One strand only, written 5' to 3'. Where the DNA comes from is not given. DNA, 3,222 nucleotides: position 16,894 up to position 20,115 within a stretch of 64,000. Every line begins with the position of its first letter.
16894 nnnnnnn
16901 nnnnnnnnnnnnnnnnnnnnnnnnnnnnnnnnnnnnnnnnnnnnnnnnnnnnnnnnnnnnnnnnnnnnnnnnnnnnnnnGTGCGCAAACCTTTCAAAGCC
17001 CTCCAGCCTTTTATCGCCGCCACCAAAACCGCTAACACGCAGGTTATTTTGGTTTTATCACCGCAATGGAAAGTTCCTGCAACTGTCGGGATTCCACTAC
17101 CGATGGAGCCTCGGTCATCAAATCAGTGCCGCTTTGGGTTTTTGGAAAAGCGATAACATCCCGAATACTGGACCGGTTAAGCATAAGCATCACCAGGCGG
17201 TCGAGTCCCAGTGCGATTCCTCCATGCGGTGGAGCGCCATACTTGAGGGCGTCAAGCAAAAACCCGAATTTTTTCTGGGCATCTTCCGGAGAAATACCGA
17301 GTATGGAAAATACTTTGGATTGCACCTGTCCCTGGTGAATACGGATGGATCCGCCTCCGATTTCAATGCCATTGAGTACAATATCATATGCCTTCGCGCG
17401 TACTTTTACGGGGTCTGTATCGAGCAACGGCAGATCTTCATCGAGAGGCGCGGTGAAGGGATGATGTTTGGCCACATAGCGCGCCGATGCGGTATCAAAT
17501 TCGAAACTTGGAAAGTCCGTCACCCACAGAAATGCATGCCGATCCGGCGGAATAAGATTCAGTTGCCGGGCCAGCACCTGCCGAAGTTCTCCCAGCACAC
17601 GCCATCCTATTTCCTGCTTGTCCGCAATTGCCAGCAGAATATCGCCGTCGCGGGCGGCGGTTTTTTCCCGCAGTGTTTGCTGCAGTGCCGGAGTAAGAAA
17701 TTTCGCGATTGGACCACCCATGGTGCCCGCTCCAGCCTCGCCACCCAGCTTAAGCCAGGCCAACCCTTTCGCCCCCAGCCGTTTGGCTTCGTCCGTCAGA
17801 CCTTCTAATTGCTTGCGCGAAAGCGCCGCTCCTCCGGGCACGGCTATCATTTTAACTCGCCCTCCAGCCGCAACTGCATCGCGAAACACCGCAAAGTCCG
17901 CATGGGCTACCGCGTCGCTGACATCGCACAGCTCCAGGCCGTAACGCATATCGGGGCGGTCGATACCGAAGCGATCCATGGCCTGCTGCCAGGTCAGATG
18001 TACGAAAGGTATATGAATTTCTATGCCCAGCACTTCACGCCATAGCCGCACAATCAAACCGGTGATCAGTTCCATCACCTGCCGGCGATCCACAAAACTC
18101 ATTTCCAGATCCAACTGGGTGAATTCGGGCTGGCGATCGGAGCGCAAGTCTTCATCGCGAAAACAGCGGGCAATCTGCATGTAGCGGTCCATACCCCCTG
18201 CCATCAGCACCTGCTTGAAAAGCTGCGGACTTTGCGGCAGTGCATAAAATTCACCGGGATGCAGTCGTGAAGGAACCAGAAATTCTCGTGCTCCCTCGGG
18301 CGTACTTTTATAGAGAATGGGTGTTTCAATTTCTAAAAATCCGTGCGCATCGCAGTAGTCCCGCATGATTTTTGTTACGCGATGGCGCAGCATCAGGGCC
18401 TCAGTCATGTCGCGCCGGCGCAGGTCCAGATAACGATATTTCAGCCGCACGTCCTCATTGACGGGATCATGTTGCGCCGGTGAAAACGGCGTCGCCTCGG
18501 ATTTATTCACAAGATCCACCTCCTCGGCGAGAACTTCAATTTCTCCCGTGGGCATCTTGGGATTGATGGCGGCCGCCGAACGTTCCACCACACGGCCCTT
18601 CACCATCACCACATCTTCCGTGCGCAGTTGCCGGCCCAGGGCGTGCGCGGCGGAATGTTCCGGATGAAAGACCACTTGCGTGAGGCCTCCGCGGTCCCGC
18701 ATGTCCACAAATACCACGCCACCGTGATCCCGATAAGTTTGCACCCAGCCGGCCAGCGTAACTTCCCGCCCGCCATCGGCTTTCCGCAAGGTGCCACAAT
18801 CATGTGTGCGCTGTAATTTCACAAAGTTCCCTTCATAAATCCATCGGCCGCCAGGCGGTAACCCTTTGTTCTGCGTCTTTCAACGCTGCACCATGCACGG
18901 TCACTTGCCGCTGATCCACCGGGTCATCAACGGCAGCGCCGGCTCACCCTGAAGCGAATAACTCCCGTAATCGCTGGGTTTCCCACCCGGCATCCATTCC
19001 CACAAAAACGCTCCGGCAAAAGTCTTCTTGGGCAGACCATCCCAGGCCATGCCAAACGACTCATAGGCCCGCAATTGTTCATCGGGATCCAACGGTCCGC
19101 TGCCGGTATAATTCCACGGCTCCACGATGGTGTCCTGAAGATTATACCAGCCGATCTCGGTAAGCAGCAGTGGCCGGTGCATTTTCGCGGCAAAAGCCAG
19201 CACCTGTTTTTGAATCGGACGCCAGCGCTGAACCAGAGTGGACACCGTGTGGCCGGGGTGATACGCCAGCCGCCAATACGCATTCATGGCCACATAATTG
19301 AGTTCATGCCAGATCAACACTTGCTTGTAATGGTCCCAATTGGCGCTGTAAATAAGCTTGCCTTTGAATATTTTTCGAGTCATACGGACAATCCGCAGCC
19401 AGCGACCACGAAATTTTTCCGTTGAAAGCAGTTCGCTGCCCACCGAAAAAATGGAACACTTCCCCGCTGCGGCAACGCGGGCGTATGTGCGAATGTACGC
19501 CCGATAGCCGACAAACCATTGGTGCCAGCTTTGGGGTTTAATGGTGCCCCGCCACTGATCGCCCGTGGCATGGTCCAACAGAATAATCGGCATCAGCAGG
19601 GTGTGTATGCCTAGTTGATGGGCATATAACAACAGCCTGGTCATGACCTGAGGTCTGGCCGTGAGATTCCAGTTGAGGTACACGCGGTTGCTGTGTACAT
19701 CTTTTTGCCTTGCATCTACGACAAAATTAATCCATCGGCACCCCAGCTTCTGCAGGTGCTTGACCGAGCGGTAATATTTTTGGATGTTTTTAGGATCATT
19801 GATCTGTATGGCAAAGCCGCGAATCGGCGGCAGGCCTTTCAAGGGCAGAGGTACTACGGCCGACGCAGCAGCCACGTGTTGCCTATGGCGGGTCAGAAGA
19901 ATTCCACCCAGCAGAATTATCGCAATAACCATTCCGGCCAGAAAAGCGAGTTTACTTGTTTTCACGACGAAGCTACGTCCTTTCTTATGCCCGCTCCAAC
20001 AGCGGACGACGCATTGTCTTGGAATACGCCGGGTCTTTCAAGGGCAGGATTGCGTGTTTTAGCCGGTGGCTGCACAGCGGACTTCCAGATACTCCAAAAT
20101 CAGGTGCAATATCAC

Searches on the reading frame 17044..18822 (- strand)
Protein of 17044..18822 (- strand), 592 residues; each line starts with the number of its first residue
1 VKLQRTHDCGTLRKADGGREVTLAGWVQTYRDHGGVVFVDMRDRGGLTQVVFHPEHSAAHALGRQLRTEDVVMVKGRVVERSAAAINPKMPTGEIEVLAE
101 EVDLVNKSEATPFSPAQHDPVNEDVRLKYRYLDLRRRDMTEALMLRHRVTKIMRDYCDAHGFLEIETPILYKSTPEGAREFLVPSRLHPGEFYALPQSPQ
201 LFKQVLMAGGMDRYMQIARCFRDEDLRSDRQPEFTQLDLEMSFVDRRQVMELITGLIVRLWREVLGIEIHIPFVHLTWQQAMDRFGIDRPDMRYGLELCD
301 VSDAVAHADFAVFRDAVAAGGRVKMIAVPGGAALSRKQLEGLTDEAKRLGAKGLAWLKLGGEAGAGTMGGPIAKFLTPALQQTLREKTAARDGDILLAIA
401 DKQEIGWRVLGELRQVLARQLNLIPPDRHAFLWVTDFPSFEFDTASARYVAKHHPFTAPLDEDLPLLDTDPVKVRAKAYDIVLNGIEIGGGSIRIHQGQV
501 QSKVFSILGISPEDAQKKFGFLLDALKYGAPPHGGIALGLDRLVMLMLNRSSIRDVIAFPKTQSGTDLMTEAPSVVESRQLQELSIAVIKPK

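Call 43: search_protein_families(library=pfam, proteins=[window:17044-18822:-], max_evalue=0.0001)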
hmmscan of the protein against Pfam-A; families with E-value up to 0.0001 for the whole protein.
window:17044-18822:- (592 aa): 3 families
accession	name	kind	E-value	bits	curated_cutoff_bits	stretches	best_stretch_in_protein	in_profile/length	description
PF00152.25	tRNA-synt_2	-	9.6e-121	403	25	1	122-563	1-308/308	tRNA synthetases class II (D, K and N)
PF02938.19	GAD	-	9.2e-23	80.7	23.4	1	313-405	1-90/95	GAD domain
PF01336.31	tRNA_anti-codon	-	4.1e-17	62.3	27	1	21-104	1-74/75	OB-fold nucleic acid binding domain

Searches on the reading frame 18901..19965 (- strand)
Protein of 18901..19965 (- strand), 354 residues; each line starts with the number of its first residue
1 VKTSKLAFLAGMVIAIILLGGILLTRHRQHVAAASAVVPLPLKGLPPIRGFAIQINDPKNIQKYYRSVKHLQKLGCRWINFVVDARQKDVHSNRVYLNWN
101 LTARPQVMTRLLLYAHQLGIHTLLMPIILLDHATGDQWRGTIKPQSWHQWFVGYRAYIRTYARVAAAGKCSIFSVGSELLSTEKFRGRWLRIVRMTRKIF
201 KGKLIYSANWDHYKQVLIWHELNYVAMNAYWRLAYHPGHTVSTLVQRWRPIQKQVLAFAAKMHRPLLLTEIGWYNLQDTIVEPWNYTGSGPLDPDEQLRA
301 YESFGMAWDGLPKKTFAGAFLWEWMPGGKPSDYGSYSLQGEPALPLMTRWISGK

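Call 8: search_protein_families(library=pfam, proteins=[window:18901-19965:-], max_evalue=0.001)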
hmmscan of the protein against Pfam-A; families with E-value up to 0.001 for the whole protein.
window:18901-19965:- (354 aa): 1 family
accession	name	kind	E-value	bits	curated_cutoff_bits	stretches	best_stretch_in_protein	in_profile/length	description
PF22612.2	GH113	-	3.6e-38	132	27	1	65-325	18-269/289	Glycoside Hydrolase Family 113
